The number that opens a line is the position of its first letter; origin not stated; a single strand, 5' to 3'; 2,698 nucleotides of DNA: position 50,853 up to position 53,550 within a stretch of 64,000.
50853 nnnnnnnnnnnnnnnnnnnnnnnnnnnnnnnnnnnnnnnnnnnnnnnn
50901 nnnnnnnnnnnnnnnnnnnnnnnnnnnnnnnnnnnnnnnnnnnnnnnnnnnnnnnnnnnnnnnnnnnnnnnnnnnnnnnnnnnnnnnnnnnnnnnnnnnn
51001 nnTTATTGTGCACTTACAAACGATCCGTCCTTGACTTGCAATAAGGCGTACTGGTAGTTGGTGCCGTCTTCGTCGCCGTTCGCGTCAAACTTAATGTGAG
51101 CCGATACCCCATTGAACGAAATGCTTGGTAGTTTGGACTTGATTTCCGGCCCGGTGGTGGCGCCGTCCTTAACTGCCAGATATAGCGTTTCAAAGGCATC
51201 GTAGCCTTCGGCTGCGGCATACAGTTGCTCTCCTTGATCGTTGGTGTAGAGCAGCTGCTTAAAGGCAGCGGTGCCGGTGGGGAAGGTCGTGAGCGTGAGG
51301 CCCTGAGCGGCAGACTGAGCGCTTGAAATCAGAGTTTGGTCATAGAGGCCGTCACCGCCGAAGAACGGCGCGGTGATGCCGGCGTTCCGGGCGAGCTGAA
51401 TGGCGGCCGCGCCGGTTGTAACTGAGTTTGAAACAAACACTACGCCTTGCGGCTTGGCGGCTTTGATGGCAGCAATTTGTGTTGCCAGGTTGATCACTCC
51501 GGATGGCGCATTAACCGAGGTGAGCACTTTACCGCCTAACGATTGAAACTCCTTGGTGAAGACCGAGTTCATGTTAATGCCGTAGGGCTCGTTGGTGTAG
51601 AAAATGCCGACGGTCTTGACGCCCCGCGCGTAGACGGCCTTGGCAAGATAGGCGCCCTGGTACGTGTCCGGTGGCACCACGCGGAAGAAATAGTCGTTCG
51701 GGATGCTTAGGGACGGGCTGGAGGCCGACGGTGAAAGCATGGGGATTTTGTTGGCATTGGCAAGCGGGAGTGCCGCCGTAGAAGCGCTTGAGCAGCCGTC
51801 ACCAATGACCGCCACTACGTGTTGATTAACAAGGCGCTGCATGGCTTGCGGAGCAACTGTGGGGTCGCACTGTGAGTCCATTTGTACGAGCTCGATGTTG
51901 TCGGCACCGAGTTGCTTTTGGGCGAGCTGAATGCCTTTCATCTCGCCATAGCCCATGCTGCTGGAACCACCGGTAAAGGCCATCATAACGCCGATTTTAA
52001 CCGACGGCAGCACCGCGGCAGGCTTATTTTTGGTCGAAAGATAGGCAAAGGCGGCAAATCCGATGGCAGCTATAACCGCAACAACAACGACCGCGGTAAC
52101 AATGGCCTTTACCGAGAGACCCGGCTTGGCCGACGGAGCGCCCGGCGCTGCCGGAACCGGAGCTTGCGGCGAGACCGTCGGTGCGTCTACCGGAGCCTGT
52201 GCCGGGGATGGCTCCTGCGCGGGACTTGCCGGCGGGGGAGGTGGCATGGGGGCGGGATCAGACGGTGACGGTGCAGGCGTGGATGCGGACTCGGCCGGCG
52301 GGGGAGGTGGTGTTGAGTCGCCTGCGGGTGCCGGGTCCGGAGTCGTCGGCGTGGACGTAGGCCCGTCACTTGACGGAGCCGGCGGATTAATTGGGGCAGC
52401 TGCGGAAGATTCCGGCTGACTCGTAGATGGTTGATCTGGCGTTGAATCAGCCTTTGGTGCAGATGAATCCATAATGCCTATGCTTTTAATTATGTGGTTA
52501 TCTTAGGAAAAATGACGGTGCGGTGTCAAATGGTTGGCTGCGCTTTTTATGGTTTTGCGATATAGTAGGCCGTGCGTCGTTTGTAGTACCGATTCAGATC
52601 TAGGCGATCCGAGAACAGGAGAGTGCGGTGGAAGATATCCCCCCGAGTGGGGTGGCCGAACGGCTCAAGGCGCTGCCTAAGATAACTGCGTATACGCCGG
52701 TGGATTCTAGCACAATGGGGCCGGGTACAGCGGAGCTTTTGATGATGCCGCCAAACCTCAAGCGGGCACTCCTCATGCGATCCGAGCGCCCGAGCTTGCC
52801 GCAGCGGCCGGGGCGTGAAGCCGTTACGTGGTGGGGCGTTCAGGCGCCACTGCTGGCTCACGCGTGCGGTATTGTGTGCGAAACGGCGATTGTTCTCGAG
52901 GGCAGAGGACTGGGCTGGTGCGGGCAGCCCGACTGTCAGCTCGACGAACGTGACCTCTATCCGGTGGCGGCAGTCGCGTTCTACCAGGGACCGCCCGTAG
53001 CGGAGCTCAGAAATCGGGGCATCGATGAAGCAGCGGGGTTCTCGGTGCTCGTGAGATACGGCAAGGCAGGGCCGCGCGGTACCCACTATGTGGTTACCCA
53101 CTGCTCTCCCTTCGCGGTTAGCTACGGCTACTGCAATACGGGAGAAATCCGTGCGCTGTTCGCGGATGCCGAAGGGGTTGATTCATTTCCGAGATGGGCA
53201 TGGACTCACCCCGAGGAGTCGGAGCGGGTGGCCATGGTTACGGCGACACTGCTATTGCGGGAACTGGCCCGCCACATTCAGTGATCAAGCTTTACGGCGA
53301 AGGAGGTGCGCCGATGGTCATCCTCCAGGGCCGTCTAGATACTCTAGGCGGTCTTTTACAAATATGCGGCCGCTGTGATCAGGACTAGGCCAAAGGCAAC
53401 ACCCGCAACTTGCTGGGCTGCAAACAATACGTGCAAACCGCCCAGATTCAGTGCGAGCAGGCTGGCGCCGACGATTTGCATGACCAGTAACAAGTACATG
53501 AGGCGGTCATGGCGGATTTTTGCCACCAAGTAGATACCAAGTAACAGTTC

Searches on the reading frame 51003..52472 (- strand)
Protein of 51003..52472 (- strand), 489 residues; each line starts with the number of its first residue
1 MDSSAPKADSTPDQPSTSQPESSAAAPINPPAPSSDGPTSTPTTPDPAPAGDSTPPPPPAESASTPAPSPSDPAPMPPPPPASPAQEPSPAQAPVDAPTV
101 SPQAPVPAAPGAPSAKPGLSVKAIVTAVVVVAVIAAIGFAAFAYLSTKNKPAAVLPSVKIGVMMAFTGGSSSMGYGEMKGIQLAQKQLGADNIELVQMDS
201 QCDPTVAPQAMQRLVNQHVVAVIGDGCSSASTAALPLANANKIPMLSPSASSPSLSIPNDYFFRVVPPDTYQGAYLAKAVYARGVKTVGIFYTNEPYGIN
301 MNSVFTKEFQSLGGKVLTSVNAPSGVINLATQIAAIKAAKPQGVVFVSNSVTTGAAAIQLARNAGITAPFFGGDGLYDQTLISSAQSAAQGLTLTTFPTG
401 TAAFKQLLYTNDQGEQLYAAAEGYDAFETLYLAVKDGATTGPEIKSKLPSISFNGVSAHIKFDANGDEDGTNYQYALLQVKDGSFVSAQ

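Call 3: search_protein_families(library=pfam, proteins=[window:51003-52472:-], max_evalue=0.01)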
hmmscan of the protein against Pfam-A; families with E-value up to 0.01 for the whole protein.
window:51003-52472:- (489 aa): 4 families
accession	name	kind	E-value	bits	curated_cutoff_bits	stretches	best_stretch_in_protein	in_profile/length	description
PF13458.12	Peripla_BP_6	-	1.8e-43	149.9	31.7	1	157-483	1-342/343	Periplasmic binding protein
PF01094.35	ANF_receptor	-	1.6e-37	129.8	25.4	1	186-481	18-351/353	Receptor family ligand binding region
PF13407.12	Peripla_BP_4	-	3.2e-05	24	35.1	1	293-374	8-89/258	Periplasmic binding protein domain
PF13433.12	Peripla_BP_5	-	3.4e-05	23.5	27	1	158-357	1-201/363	Periplasmic binding protein domain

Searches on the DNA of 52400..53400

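Call 63: search_rna_families(source=window, start=52400, end=53400, threshold=evalue, max_evalue=1)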
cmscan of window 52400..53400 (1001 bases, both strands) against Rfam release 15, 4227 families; matches with E-value up to 1: 0.
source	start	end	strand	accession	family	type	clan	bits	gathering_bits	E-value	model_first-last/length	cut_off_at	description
